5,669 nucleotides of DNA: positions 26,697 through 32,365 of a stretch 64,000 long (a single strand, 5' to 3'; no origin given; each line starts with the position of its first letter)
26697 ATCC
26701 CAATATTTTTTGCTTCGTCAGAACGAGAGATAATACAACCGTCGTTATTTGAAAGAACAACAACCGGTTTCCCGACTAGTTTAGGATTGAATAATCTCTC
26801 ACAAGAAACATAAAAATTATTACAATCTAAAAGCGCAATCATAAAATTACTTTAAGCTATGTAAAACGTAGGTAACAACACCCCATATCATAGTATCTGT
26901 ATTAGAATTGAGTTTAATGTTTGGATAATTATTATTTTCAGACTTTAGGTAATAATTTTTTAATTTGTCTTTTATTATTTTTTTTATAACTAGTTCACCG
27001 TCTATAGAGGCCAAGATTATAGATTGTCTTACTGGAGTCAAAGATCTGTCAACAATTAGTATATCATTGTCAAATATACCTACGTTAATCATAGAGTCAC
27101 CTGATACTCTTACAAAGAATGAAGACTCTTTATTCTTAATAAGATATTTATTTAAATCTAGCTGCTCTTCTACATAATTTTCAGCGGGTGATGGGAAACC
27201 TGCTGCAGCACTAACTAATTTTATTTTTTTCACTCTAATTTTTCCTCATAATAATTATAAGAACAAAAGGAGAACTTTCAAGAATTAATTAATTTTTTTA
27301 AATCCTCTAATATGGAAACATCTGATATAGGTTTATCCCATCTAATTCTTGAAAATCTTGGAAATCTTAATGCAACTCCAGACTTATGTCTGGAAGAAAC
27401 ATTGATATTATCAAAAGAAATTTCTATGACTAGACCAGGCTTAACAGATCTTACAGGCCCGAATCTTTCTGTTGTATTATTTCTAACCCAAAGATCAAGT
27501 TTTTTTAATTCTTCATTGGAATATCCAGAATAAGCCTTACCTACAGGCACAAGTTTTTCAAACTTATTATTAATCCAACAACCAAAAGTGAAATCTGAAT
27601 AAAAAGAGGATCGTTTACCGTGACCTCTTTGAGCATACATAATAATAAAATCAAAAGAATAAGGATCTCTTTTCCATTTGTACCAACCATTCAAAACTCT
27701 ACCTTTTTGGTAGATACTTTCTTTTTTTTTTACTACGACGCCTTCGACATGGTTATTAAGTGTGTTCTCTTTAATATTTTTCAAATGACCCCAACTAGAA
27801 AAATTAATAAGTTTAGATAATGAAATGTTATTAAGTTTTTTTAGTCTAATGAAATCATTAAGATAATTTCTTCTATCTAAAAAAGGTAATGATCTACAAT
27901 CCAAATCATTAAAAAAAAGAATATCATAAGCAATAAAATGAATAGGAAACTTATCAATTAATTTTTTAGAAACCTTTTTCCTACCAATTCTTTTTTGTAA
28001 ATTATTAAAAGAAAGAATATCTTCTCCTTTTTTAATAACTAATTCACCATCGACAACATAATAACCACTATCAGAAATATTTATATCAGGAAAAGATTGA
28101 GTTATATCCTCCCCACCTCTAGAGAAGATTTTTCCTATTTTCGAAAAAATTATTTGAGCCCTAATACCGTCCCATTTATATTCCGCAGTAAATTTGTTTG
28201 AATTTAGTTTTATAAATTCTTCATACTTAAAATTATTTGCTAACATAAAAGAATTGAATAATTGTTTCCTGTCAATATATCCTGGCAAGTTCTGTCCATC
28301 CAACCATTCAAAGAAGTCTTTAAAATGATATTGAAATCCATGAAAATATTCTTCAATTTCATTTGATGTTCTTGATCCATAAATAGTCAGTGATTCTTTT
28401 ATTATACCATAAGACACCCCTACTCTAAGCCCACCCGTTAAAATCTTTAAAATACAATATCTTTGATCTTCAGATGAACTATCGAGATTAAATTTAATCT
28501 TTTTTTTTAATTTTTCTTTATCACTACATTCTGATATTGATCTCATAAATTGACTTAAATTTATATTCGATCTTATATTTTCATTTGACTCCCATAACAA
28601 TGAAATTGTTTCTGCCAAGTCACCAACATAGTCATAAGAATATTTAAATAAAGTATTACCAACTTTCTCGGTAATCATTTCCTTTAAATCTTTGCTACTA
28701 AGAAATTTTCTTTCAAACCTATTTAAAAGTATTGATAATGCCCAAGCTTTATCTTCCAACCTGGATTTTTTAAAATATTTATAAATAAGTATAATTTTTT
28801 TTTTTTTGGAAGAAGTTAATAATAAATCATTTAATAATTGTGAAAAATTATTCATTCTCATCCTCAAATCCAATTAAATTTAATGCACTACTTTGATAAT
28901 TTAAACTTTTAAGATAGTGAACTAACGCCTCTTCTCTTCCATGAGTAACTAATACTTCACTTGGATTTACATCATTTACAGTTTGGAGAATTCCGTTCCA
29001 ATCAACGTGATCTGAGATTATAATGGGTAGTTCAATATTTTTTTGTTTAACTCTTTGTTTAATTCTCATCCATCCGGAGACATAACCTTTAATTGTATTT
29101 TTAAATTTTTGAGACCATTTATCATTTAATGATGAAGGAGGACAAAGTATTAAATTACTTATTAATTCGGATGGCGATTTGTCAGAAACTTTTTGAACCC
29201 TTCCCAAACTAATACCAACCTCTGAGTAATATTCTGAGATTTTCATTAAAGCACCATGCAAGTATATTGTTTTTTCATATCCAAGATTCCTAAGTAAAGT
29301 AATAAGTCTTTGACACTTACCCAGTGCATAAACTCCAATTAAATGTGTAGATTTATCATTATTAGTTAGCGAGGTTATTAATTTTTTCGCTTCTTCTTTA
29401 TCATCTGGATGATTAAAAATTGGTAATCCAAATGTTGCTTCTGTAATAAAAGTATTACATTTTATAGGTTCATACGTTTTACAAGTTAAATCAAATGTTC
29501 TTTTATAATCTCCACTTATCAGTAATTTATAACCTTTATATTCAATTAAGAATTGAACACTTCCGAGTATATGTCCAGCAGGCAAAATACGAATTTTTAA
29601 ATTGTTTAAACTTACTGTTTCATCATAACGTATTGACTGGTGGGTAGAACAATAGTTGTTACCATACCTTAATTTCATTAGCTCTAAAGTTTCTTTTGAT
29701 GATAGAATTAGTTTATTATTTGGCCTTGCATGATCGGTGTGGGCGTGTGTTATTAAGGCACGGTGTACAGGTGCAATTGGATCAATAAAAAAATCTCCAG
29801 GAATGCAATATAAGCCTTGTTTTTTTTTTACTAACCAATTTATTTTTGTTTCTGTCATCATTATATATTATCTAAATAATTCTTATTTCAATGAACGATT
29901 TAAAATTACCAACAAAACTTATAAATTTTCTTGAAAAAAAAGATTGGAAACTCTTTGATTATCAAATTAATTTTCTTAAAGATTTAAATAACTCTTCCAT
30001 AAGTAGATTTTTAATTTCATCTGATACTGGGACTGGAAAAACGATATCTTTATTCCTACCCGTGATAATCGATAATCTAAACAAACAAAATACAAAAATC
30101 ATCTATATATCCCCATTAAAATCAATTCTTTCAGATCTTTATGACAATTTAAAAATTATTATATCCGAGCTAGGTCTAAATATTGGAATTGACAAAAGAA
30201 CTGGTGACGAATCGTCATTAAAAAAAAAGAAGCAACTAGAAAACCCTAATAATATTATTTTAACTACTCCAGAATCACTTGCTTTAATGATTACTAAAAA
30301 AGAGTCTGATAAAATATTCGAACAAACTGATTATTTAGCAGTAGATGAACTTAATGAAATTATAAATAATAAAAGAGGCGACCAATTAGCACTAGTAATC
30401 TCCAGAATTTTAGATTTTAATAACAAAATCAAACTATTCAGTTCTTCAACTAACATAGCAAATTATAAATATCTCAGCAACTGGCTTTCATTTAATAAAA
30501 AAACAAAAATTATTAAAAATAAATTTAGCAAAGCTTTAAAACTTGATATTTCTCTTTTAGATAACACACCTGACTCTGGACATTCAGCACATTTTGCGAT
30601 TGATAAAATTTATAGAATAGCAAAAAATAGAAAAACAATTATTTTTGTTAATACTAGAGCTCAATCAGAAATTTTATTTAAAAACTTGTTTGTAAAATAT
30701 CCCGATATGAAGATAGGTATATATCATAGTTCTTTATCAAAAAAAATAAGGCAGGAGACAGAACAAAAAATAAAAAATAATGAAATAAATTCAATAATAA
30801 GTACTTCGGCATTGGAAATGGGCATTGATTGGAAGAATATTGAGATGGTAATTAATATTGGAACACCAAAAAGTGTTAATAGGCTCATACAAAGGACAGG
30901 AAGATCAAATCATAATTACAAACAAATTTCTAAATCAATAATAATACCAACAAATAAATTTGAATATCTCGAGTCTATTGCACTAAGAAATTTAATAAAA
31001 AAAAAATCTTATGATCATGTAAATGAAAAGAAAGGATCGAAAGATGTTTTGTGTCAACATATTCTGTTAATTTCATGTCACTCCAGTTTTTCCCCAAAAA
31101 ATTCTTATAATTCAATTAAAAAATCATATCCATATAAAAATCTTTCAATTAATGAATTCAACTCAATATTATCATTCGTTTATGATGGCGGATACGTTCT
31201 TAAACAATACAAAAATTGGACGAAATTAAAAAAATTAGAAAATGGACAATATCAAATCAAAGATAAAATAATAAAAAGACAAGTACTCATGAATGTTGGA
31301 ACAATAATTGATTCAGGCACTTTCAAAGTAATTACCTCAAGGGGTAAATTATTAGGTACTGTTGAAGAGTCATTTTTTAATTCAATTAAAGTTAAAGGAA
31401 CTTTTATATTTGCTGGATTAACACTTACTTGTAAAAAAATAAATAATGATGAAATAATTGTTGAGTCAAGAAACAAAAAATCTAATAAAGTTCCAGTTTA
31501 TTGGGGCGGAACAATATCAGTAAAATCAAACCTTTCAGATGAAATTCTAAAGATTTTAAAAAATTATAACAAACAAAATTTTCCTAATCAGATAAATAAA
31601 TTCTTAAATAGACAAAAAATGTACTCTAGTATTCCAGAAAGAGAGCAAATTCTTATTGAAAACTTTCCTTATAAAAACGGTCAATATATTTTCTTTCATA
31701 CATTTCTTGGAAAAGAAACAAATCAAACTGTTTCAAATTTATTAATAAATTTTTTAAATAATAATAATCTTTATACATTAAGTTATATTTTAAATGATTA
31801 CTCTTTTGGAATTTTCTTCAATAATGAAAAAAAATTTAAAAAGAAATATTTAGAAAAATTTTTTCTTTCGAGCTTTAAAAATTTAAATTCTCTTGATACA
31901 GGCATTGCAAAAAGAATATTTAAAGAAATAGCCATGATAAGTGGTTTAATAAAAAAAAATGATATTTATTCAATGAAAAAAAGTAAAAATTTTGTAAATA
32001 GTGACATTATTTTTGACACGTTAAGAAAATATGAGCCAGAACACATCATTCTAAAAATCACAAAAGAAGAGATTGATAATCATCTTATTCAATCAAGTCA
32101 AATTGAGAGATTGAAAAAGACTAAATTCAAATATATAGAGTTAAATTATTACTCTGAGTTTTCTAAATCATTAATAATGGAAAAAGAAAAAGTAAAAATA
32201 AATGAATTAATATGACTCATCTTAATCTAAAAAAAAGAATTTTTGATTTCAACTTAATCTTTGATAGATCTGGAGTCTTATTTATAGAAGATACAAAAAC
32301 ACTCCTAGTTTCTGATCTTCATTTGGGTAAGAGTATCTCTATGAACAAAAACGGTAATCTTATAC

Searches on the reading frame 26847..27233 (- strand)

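Call 27: search_protein_families(library=pfam, proteins=[window:26847-27233:-], max_evalue=0.001)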
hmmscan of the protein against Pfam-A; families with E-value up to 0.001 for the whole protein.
window:26847-27233:- (128 aa): 1 family
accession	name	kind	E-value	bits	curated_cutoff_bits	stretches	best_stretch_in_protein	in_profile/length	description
PF00717.28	Peptidase_S24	-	1.8e-28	99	23.3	1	8-120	5-115/116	Peptidase S24-like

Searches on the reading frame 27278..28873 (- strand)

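Call 27: search_protein_families(library=pfam, proteins=[window:27278-28873:-], max_evalue=0.001)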
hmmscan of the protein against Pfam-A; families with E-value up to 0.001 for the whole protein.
window:27278-28873:- (531 aa): 4 families
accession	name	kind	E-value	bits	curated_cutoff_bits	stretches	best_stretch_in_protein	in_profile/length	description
PF01068.26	DNA_ligase_A_M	-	4.1e-36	125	26.2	1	210-401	2-204/204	ATP dependent DNA ligase domain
PF04679.21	DNA_ligase_A_C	-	2.4e-10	41.1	27.5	1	422-514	2-94/94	ATP dependent DNA ligase C terminal region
PF04675.19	DNA_ligase_A_N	-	7.8e-07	29.9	24.6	1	9-162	4-173/174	DNA ligase N terminus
PF09414.15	RNA_ligase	-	8.7e-05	23.2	27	1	230-401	5-171/171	RNA ligase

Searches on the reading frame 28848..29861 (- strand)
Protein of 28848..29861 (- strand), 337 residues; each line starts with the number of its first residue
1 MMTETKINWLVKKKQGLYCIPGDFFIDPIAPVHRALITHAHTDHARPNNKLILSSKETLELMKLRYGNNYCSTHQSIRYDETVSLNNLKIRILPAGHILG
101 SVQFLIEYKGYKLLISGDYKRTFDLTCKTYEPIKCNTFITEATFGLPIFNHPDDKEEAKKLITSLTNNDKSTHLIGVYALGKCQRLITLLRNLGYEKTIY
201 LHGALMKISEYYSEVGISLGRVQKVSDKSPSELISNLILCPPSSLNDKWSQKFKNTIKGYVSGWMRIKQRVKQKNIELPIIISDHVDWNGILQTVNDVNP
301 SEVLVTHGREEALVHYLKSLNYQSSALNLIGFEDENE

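Call 27: search_protein_families(library=pfam, proteins=[window:28848-29861:-], max_evalue=0.001)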
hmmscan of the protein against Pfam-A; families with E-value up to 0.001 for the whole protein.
window:28848-29861:- (337 aa): 1 family
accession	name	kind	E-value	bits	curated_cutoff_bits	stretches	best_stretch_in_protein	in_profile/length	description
PF00753.33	Lactamase_B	-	0.00051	20.5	22.7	0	29-46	41-58/196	Metallo-beta-lactamase superfamily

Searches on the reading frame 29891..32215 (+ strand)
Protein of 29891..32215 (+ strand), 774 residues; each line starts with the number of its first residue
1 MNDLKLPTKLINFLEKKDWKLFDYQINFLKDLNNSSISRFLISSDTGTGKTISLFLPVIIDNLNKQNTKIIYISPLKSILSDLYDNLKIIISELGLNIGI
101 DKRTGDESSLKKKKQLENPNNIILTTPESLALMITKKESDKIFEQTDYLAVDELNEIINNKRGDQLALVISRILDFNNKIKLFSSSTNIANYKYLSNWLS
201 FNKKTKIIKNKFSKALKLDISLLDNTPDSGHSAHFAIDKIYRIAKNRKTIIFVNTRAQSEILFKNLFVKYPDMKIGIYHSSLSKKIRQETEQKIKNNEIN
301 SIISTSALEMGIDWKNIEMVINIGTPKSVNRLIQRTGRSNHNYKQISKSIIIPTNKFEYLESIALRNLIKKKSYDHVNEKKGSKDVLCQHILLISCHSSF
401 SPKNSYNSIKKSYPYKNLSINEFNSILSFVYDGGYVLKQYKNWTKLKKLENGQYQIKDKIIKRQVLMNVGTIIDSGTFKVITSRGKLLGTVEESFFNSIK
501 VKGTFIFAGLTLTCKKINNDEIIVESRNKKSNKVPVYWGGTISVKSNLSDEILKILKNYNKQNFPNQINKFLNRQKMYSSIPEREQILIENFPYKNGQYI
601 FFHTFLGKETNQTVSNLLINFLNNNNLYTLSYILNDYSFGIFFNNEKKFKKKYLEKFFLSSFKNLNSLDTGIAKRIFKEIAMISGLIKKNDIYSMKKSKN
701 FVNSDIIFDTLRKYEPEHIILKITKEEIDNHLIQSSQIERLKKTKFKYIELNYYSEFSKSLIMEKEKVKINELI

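Call 27: search_protein_families(library=pfam, proteins=[window:29891-32215:+], max_evalue=0.001)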
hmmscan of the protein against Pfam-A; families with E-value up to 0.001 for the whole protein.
window:29891-32215:+ (774 aa): 6 families
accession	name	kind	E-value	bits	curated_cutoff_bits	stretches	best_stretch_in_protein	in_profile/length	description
PF19306.5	WH_Lhr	-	5.9e-35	120.6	27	1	369-533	3-167/168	Large helicase-related protein, winged helix domain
PF00270.35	DEAD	-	3.2e-23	82.7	26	1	38-187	15-160/167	DEAD/DEAH box helicase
PF00271.37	Helicase_C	-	5.3e-20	72.2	23.5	1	238-339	7-106/110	Helicase conserved C-terminal domain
PF08494.16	DEAD_assoc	-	1.2e-19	71.4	23.5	1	581-739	1-166/191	DEAD/H associated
PF04851.21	ResIII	-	2.9e-10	40.7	22.5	1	20-161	3-141/164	Type III restriction enzyme, res subunit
PF22590.2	Cas3-like_C_2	-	8.3e-07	29.7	27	1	246-340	2-102/106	CRISPR-associated nuclease/helicase Cas3, C-terminal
